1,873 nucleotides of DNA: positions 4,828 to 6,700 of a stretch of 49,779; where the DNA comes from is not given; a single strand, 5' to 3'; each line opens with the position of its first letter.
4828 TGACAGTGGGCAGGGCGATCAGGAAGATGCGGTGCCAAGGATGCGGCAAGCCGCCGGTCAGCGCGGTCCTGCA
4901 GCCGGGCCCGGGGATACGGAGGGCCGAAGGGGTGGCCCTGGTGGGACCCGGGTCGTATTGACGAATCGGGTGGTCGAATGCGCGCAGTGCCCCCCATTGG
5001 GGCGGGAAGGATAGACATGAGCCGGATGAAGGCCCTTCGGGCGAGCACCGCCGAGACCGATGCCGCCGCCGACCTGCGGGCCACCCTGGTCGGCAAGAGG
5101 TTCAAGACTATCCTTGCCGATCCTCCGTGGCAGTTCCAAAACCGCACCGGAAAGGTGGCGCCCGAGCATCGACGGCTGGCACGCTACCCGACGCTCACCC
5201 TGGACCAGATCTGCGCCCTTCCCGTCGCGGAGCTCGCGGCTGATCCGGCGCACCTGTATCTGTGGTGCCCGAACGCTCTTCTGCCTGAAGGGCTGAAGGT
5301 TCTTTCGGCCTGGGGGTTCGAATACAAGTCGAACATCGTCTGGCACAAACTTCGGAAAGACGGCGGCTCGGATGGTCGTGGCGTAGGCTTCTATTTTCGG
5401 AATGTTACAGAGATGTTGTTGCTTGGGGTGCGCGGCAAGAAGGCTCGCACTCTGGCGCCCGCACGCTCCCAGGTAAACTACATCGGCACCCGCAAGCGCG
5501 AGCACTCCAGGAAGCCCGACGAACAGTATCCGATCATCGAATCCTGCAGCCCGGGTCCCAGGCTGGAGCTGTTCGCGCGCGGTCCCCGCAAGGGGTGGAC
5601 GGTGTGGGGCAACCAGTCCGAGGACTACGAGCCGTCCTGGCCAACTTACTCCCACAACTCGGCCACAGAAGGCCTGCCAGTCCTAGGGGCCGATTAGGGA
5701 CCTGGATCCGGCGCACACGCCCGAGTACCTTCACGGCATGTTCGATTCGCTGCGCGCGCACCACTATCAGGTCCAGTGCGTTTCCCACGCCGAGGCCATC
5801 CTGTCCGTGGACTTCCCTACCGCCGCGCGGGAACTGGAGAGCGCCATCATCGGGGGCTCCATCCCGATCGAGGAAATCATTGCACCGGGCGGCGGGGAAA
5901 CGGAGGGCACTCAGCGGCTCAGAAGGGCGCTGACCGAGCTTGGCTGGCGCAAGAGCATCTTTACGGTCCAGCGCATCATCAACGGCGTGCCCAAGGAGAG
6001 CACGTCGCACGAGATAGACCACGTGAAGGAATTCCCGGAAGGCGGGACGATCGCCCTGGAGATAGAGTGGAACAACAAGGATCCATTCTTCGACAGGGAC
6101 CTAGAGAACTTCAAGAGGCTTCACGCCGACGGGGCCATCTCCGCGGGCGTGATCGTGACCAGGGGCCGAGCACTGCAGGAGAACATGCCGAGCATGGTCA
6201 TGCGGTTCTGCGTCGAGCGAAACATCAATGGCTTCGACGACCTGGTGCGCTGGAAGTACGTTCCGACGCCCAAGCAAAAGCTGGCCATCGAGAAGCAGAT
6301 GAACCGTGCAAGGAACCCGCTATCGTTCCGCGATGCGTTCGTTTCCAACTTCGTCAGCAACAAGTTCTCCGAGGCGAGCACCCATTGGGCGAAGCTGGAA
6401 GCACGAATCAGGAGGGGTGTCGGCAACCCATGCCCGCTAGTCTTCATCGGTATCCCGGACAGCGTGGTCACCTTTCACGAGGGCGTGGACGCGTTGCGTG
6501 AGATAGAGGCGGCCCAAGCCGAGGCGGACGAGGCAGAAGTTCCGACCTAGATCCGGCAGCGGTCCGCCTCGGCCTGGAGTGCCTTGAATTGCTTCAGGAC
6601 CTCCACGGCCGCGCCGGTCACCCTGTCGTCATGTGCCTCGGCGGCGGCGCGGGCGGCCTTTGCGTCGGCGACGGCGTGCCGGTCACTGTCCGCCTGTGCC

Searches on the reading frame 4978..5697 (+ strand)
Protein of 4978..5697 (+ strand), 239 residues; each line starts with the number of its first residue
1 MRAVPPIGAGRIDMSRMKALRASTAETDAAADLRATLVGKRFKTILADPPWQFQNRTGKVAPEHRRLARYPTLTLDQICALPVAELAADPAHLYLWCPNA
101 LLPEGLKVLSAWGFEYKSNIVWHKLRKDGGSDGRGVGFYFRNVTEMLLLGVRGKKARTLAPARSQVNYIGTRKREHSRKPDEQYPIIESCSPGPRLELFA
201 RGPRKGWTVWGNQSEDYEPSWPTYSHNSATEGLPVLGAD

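Call 111: search_protein_families(library=pfam, max_evalue=5, proteins=[window:4978-5697:+])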
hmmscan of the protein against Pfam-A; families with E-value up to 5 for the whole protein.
window:4978-5697:+ (239 aa): 2 families
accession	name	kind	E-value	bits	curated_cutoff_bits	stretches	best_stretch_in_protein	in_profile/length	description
PF05063.20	MT-A70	-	2.5e-30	106.1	23.9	1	42-213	1-172/172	MT-A70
PF01555.25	N6_N4_Mtase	-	0.098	13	26.7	1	113-196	70-133/221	DNA methylase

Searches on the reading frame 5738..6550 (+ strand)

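Call 28: search_protein_families(library=pfam, max_evalue=0.01, proteins=[window:5738-6550:+])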
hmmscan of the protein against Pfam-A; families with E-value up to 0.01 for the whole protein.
window:5738-6550:+ (270 aa): 1 family
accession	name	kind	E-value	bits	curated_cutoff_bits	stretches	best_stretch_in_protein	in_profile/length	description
PF09195.17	Endonuc-BglII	-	2e-21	76.8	26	1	17-239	1-162/163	Restriction endonuclease BglII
